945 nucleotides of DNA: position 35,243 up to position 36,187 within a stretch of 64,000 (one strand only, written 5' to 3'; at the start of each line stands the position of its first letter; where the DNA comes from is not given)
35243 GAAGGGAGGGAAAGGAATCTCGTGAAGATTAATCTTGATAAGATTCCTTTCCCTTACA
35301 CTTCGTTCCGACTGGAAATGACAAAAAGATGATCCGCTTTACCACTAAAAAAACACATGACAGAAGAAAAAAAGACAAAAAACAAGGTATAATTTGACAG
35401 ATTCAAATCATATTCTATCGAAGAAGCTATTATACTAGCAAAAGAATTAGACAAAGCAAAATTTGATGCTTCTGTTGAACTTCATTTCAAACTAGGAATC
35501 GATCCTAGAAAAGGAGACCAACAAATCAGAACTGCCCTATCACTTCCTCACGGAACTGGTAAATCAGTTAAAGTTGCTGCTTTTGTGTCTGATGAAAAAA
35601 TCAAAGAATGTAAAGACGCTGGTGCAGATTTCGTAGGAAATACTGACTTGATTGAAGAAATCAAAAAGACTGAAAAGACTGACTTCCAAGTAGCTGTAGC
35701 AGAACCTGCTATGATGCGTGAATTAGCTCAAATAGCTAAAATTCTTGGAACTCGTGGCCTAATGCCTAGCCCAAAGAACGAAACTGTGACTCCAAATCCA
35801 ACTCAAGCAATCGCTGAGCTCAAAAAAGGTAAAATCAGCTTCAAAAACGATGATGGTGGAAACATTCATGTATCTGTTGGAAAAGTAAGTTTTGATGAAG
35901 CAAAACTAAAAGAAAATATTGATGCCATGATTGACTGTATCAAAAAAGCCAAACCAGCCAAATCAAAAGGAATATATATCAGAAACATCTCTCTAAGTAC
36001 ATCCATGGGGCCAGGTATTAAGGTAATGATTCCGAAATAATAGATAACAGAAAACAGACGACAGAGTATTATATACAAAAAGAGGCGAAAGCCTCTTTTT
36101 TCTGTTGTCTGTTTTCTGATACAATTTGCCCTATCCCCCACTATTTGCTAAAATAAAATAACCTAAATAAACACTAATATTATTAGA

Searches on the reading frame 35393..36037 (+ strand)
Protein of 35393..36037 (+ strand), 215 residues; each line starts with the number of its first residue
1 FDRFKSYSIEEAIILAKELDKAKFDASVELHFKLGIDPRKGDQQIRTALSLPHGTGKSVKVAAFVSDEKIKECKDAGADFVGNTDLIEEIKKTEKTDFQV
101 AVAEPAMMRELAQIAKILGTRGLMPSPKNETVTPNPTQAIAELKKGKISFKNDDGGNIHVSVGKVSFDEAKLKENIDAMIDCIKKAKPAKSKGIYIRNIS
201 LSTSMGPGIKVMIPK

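Call 8: find_homologous_proteins(query=window:35393-36037:+, max_evalue=1e-20)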
Query seq(215 aa) (215 aa): 8000 proteins with E <= 1e-20 among 8000 candidates; the best 120 are listed.
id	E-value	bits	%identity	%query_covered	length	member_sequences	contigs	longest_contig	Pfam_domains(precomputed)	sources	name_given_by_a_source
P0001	3.8e-133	459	100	100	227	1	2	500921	PF00687.27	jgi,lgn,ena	-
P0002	5.0e-104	364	76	100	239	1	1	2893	PF00687.27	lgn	-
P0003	6.0e-103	361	77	100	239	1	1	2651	PF00687.27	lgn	-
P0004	6.4e-102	357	76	100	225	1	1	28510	PF00687.27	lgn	-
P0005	3.3e-101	355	76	100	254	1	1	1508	PF00687.27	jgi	jgi:large subunit ribosomal protein L1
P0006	3.6e-101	355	74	100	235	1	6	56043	PF00687.27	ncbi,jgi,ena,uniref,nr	ncbi:50S ribosomal protein L1 [Candidatus Falkowbacteria bacterium RIFOXYB2_FULL_34_18]|uniref:Large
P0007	3.8e-101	355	75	100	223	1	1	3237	PF00687.27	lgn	-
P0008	4.6e-101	355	74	100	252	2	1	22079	PF00687.27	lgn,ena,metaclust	metaclust:\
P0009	8.8e-101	354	74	99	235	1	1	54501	PF00687.27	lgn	-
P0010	1.3e-100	353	73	100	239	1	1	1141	PF00687.27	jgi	jgi:large subunit ribosomal protein L1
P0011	1.4e-100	353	75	98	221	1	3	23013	PF00687.27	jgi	jgi:large subunit ribosomal protein L1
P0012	1.9e-100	353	74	99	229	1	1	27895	PF00687.27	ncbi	-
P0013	2.6e-100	352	77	100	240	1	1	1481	PF00687.27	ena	-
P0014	4.7e-100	351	73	99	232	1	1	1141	PF00687.27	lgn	-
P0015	7.0e-100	351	76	98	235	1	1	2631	PF00687.27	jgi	-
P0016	7.3e-100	351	74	100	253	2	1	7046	PF00687.27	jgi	jgi:large subunit ribosomal protein L1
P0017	9.9e-100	350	75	98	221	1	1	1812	PF00687.27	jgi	jgi:large subunit ribosomal protein L1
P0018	1.0e-99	350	77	100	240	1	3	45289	PF00687.27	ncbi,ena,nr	ncbi:50S ribosomal protein L1 [Candidatus Parcubacteria bacterium]|nr:50S ribosomal protein L1 [Cand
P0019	1.2e-99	350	76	98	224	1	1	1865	PF00687.27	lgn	-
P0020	1.5e-99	350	75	99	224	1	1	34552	PF00687.27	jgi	-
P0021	1.6e-99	350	76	98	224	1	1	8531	PF00687.27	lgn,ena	-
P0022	1.9e-99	349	76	99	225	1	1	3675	PF00687.27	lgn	-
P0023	3.3e-99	349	74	99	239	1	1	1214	PF00687.27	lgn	-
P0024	3.7e-99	348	74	99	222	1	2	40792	PF00687.27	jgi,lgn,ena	-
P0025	3.9e-99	348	77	100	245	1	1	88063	PF00687.27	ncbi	-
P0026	4.5e-99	348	73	99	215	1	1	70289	PF00687.27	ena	-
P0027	4.9e-99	348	73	99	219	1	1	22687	PF00687.27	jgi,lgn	-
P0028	5.0e-99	348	74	100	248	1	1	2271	PF00687.27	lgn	-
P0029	8.7e-99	347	74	99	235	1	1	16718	PF00687.27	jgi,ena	-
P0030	8.8e-99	347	74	100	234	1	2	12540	PF00687.27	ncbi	-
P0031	1.1e-98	347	74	100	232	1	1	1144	PF00687.27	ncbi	-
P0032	1.3e-98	347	74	100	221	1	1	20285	PF00687.27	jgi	jgi:large subunit ribosomal protein L1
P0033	1.9e-98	346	77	98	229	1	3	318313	PF00687.27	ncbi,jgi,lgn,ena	-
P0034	2.2e-98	346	75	100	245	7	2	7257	PF00687.27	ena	-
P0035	2.2e-98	346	75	99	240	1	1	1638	PF00687.27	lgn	-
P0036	2.3e-98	346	74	100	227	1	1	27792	PF00687.27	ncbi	-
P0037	2.5e-98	346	74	100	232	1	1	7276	PF00687.27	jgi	-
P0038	2.8e-98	345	75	100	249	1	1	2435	PF00687.27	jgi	-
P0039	3.1e-98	345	75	99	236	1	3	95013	PF00687.27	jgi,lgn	-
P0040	4.0e-98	345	74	99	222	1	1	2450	PF00687.27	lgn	-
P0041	4.2e-98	345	73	100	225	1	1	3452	PF00687.27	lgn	-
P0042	5.0e-98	345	73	99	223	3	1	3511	PF00687.27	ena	-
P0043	6.0e-98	344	73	98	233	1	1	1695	PF00687.27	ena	-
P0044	6.6e-98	344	75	98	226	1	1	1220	PF00687.27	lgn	-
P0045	7.2e-98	344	73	100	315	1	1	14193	PF00687.27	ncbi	-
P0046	1.4e-97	343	71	99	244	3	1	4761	PF00687.27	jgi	-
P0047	1.4e-97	343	72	100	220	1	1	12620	PF00687.27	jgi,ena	-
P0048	1.5e-97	343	75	100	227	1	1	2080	PF00687.27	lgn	-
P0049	1.5e-97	343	75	98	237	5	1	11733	PF00687.27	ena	-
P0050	1.6e-97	343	74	99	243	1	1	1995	PF00687.27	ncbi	-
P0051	1.6e-97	343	75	98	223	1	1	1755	PF00687.27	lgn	-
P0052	1.7e-97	343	75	98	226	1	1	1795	PF00687.27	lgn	-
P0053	1.9e-97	343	74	100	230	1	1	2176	PF00687.27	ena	-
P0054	1.9e-97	343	74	99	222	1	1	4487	PF00687.27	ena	-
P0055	1.9e-97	343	76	100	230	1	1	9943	PF00687.27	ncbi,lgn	-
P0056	1.9e-97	343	74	100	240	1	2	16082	PF00687.27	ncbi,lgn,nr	ncbi:MAG: 50S ribosomal protein L1 [Patescibacteria group bacterium]|nr:50S ribosomal protein L1 [Pa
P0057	2.0e-97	343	75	99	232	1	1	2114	PF00687.27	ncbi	ncbi:MAG: 50S ribosomal protein L1 [Patescibacteria group bacterium]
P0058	2.5e-97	342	73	99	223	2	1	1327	PF00687.27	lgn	-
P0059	2.7e-97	342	74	100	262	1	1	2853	PF00687.27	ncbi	-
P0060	3.0e-97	342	75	99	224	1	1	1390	PF00687.27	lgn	-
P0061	3.4e-97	342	75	99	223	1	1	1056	PF00687.27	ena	-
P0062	3.5e-97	342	74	99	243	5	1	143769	PF00687.27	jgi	jgi:large subunit ribosomal protein L1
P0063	3.6e-97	342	74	99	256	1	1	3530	PF00687.27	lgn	-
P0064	3.9e-97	342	72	99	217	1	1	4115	PF00687.27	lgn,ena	-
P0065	4.5e-97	342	74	99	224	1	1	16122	PF00687.27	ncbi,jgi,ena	-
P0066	4.7e-97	341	73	99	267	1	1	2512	PF00687.27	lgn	-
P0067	4.9e-97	341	75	98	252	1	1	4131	PF00687.27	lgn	-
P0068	5.3e-97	341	73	100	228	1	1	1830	PF00687.27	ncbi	-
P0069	5.3e-97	341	72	99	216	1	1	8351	PF00687.27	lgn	-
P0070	6.3e-97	341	74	99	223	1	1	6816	PF00687.27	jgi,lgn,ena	-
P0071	6.6e-97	341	74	100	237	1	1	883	PF00687.27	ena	-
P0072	7.6e-97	341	73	100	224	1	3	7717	PF00687.27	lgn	-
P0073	9.0e-97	341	74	99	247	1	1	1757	PF00687.27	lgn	-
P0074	9.2e-97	341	74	99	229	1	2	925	PF00687.27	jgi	jgi:large subunit ribosomal protein L1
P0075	9.6e-97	340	74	99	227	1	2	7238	PF00687.27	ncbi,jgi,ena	-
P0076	9.6e-97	340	73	99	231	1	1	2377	PF00687.27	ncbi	-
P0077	1.0e-96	340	74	99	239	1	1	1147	PF00687.27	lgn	-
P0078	1.1e-96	340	72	100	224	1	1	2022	PF00687.27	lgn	-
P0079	1.2e-96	340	73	99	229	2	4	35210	PF00687.27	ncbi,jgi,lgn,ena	-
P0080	1.2e-96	340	73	99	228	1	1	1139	PF00687.27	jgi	jgi:large subunit ribosomal protein L1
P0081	1.3e-96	340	73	99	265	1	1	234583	PF00687.27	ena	-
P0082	1.3e-96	340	74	100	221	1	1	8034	PF00687.27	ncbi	-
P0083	1.4e-96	340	73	99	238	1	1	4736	PF00687.27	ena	-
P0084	1.4e-96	340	74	99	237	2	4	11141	PF00687.27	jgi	-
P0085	1.5e-96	340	72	100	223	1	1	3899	PF00687.27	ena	-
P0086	1.7e-96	340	74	99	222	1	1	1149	PF00687.27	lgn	-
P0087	1.7e-96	340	72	99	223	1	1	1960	PF00687.27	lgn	-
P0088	1.8e-96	340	74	100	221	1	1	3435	PF00687.27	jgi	jgi:large subunit ribosomal protein L1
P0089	2.0e-96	339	73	99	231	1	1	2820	PF00687.27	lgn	-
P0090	2.2e-96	339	74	99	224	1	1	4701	PF00687.27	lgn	-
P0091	2.4e-96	339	73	98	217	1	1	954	PF00687.27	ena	-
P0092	2.6e-96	339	73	99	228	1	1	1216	PF00687.27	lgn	-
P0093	2.9e-96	339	72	99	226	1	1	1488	PF00687.27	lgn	-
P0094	2.9e-96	339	72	98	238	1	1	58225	PF00687.27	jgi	-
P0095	3.0e-96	339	72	99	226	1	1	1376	PF00687.27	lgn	-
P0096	3.0e-96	339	73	98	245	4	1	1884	PF00687.27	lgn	-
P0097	3.4e-96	339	74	100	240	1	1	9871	PF00687.27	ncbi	-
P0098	3.6e-96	339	73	98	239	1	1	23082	PF00687.27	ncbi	ncbi:MAG: 50S ribosomal protein L1 [Candidatus Falkowbacteria bacterium]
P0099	3.8e-96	339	72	99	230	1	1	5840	PF00687.27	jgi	-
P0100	4.2e-96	338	71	99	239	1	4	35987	PF00687.27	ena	-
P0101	4.3e-96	338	73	99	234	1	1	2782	PF00687.27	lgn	-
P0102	4.6e-96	338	73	98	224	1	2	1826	PF00687.27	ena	-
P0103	4.6e-96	338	75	99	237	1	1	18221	PF00687.27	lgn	-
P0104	4.9e-96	338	72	99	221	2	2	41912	PF00687.27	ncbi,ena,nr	ncbi:50S ribosomal protein L1 [Candidatus Parcubacteria bacterium]|nr:50S ribosomal protein L1 [Cand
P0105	5.0e-96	338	74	100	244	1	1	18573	PF00687.27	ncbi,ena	-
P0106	5.0e-96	338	72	99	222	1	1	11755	PF00687.27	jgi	jgi:large subunit ribosomal protein L1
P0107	6.2e-96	338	72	99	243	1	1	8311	PF00687.27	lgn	-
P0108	7.2e-96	338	73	99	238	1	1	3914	PF00687.27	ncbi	-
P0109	7.9e-96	338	75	98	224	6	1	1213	PF00687.27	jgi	-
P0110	8.0e-96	337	75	100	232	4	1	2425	PF00687.27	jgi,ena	-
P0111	8.3e-96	337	73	100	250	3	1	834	PF00687.27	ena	-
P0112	8.5e-96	337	72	98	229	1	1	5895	PF00687.27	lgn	-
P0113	8.9e-96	337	72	99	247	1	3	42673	PF00687.27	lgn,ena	-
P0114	8.9e-96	337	73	98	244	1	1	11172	PF00687.27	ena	-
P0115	9.2e-96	337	72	99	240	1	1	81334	PF00687.27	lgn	-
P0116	9.5e-96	337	72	98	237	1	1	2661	PF00687.27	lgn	-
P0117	1.0e-95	337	75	99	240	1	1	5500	PF00687.27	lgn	-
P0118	1.1e-95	337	73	99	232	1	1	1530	PF00687.27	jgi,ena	-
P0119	1.1e-95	337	72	99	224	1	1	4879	PF00687.27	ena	-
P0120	1.1e-95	337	72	99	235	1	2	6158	PF00687.27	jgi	-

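Call 11: find_encoding_contigs(protein=P0001, flank=10000, max_places=10)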
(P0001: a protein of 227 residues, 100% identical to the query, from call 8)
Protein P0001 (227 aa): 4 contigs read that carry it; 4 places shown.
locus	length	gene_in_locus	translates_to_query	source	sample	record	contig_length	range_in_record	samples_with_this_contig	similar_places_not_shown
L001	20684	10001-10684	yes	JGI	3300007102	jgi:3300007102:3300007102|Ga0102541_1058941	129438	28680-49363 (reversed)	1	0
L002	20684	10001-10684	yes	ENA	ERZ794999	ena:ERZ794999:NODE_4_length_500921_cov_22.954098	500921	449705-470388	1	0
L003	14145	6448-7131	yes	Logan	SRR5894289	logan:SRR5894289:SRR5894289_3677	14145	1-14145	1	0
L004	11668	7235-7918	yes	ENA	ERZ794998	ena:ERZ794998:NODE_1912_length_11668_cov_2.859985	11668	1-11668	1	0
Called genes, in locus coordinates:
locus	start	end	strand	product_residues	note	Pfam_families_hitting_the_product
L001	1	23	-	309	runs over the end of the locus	-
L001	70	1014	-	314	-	-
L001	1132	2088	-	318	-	PF02706:Wzz (weak)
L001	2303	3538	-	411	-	PF00266:Aminotran_5, PF00155:Aminotran_1_2 (faint), PF00266:Aminotran_5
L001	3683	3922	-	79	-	PF01106:NifU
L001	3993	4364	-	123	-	PF01592:NifU_N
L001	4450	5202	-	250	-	PF18884:TSP3_bac (faint), PF03734:YkuD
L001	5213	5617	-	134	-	PF02082:Rrf2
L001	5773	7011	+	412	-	-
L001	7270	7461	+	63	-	PF00584:SecE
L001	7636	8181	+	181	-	PF02357:NusG, PF00467:KOW (weak)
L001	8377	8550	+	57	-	-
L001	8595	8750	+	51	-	-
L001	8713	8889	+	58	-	-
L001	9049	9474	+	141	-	PF03946:Ribosomal_L11_N, PF00298:Ribosomal_L11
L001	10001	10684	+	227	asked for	PF00687:Ribosomal_L1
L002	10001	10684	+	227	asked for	PF00687:Ribosomal_L1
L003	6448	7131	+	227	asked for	PF00687:Ribosomal_L1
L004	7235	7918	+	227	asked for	PF00687:Ribosomal_L1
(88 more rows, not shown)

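Call 31: find_related_loci(query=A1, collection=genome_contigs, flank=1500)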
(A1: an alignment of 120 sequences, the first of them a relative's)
Query A1 (227 aa) in genome_contigs; peptide patterns used: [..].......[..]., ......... (x = any residue, [..] = any of these).
413 stretches matched a pattern; 376 encode a relative of the query (tblastn E <= 1e-3); the best 80 are kept; 80 distinct loci.
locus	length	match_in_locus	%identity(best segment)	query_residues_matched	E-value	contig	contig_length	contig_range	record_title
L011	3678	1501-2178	70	2-227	7e-110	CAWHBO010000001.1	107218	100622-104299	MAG: Candidatus Parcubacteria bacterium isolate MFD00905.bin.2.44 genome assembly, contig: contig_28067, whole genome sh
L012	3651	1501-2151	76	11-227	2e-109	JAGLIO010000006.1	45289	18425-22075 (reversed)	MAG: Candidatus Parcubacteria bacterium isolate RS_2_9 ROV157_2.bin.9.fa_6, whole genome shotgun sequence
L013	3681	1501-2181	74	1-223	6e-109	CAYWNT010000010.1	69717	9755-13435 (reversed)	MAG TPA_asm: uncultured Gammaproteobacteria bacterium isolate SRP077602_co7_178 genome assembly, contig: NODE_1513_lengt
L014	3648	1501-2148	76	12-227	4e-108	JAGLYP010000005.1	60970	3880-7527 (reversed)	MAG: Candidatus Parcubacteria bacterium isolate RS_13_30 ZL320.bin.30.fa_5, whole genome shotgun sequence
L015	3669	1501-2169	74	1-227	2e-108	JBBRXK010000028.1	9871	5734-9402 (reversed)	MAG: Patescibacteria group bacterium isolate La4_metabat2.191 La4_metabat2.191_K_35092_L_9871_cov_8.0000, whole genome s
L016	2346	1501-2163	72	5-225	4e-110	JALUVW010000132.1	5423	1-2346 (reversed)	MAG: Candidatus Falkowbacteria bacterium isolate 128-326_metabat2_scaf2bin.076 128-326_scaffold_8797_c1, whole genome sh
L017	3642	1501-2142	75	10-223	4e-108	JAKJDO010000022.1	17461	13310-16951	MAG: Patescibacteria group bacterium isolate UR.bin108 UR_contig_8360, whole genome shotgun sequence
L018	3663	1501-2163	72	1-227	1e-106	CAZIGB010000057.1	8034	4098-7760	MAG TPA_asm: uncultured Gammaproteobacteria bacterium isolate SRP294416_co3_592 genome assembly, contig: NODE_20179_leng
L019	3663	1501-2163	71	5-225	3e-106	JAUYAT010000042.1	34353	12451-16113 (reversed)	MAG: bacterium isolate C19_concoct.bin.47 C19_k141_50651, whole genome shotgun sequence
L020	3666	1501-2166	72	1-225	1e-106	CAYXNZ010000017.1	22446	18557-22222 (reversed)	MAG TPA_asm: uncultured Gammaproteobacteria bacterium isolate binchicken_co181_167 genome assembly, contig: NODE_3474_le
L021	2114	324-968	74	11-225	1e-111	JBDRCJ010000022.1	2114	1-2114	MAG: Patescibacteria group bacterium isolate MEGAHIT-group-1.177 k141_4516682, whole genome shotgun sequence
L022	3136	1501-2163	71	5-225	8e-107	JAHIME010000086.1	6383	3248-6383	MAG: Patescibacteria group bacterium isolate KR13_N2.mb.53 KR13_N2.mb.53_k141_342237, whole genome shotgun sequence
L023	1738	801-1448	74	12-227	3e-112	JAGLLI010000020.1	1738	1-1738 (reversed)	MAG: Candidatus Parcubacteria bacterium isolate RS_5_13 ROV157_5.bin.13.fa_20, whole genome shotgun sequence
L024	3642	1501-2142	73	12-225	1e-105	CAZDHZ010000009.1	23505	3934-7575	MAG TPA_asm: uncultured Gammaproteobacteria bacterium isolate binchicken_co256_37 genome assembly, contig: NODE_4009_len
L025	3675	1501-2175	69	1-225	4e-105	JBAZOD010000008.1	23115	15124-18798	MAG: Patescibacteria group bacterium isolate SO_2017_LW4_86 scaffold_4508_c1_LW137-91_2017, whole genome shotgun sequenc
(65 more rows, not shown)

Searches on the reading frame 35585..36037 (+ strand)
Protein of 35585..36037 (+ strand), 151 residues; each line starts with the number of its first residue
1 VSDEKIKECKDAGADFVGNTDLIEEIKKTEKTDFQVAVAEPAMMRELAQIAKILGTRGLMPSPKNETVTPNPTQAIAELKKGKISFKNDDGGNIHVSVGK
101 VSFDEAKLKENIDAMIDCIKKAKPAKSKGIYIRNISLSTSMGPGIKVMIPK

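Call 22: find_encoding_contigs(protein=window:35585-36037:+, flank=10000, max_places=6)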
Protein seq(151 aa) (151 aa): no gene with exactly this product is on record in the collection.
